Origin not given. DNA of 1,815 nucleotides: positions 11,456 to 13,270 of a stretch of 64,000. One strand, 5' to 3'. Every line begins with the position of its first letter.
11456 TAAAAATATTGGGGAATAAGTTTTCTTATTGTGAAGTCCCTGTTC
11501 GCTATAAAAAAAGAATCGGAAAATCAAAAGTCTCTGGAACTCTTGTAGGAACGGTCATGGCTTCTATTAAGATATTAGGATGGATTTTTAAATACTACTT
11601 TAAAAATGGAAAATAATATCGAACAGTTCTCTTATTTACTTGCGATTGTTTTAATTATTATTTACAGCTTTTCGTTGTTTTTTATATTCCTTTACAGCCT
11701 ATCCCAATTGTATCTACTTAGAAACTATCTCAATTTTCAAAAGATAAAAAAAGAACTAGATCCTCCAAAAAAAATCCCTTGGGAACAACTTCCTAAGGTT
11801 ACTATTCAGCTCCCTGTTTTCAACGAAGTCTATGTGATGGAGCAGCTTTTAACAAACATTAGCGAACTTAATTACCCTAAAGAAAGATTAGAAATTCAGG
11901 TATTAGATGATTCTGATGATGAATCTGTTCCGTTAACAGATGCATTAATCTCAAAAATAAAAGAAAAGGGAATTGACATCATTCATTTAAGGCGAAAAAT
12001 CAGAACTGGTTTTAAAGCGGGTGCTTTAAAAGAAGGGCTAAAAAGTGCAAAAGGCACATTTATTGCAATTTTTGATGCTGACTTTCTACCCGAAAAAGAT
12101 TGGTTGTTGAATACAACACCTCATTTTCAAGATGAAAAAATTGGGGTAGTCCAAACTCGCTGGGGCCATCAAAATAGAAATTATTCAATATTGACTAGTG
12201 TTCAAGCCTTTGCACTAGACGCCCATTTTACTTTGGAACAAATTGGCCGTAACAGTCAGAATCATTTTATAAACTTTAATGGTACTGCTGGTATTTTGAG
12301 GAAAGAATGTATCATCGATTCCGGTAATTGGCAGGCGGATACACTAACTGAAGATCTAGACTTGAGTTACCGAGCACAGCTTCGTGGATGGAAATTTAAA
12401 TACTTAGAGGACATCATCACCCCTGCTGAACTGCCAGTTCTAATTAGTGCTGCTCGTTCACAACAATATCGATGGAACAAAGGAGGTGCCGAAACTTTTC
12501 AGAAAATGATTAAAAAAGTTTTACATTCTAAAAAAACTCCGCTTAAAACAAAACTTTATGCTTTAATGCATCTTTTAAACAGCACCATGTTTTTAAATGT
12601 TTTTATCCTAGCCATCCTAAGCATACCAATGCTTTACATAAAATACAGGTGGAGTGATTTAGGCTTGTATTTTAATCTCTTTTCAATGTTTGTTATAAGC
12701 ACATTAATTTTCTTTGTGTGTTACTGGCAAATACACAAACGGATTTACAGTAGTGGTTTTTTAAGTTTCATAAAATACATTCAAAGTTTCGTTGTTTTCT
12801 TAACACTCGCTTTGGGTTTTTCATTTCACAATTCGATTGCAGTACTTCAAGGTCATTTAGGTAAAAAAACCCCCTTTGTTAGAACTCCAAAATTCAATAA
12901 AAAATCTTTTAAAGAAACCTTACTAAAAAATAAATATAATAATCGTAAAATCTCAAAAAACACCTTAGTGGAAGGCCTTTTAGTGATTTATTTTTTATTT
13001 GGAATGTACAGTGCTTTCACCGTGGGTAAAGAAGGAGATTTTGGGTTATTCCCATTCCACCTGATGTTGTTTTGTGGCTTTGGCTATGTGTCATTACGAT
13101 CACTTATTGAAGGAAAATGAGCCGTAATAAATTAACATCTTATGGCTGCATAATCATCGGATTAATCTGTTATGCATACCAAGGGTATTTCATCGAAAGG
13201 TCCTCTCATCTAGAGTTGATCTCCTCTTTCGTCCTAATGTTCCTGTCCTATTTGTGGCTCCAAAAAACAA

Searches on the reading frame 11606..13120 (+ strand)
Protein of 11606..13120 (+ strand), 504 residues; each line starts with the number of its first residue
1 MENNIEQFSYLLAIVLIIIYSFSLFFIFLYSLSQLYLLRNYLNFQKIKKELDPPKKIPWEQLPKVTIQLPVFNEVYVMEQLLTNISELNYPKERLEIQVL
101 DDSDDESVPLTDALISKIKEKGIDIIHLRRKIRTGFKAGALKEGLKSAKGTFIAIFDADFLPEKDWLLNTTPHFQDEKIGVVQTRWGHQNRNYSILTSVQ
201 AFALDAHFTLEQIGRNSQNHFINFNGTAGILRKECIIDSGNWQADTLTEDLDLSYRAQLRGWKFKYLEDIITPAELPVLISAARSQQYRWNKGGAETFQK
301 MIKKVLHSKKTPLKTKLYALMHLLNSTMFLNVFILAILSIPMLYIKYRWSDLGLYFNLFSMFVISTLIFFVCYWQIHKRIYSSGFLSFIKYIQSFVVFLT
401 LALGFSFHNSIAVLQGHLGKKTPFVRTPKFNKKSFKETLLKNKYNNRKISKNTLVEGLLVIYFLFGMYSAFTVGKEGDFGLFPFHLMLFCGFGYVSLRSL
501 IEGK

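Call 3: search_protein_families(library=ncbifam, proteins=[window:11606-13120:+], max_evalue=0.00001)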
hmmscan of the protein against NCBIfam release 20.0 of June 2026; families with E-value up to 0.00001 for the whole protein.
window:11606-13120:+ (504 aa): 11 families
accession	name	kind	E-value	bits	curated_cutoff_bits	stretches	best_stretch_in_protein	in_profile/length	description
TIGR03937.1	PgaC_IcaA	equivalog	2.8e-31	108.9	422.3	1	27-379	7-356/407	poly-beta-1,6-N-acetyl-D-glucosamine synthase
TIGR03030.1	CelA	equivalog_domain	6.1e-28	97.2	699.1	1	18-396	88-472/714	UDP-forming cellulose synthase catalytic subunit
NF008558.0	PRK11498.1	equivalog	2e-20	72.4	992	1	54-343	262-550/872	UDP-forming cellulose synthase catalytic subunit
TIGR03965.1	mycofact_glyco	equivalog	2.3e-18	66.4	280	1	56-266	67-272/467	mycofactocin biosynthesis glycosyltransferase MftF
TIGR03111.1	glyc2_xrt_Gpos1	hypoth_equivalog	2.6e-15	56.2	363.95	1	47-379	33-371/439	TIGR03111 family XrtG-associated glycosyltransferase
NF041865.1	EpsU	equivalog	9e-10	38.1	700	1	62-303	38-274/394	exopolysaccharide biosynthesis GT2 family glycosyltransferase EpsU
TIGR03472.1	HpnI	equivalog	1.9e-07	30.3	310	1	59-265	37-243/373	bacteriohopanetetrol glucosamine biosynthesis glycosyltransferase HpnI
TIGR04242.1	nodulat_NodC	equivalog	7.6e-07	28.4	550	1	29-199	13-181/395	chitooligosaccharide synthase NodC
NF003958.0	PRK05454.2-1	equivalog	4e-06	25.3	419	1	12-206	51-260/704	glucans biosynthesis glucosyltransferase MdoH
NF041875.1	EPS_EpsD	equivalog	6.5e-06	25.8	370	1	67-270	3-202/325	exopolysaccharide biosynthesis glycosyltransferase EpsD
TIGR03469.1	HpnB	hypoth_equivalog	7.8e-06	25.1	379.25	0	34-180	12-166/386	hopene-associated glycosyltransferase HpnB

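Call 4: search_protein_families(library=pfam, proteins=[window:11606-13120:+], max_evalue=0.00001)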
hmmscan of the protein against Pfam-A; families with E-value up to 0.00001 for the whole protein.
window:11606-13120:+ (504 aa): 4 families
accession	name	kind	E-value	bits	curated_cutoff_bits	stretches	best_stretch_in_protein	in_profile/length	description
PF13641.12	Glyco_tranf_2_3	-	2.1e-20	74.2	27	1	63-291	1-228/230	Glycosyltransferase like family 2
PF00535.33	Glycos_transf_2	-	2.6e-16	60.5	23.3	1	68-225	3-154/168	Glycosyl transferase family 2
PF13632.12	Glyco_trans_2_3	-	1.7e-14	54.5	27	1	153-360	2-183/198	Glycosyl transferase family group 2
PF13506.12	Glyco_transf_21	-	3.2e-06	27.2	21.7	1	130-292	11-174/174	Glycosyl transferase family 21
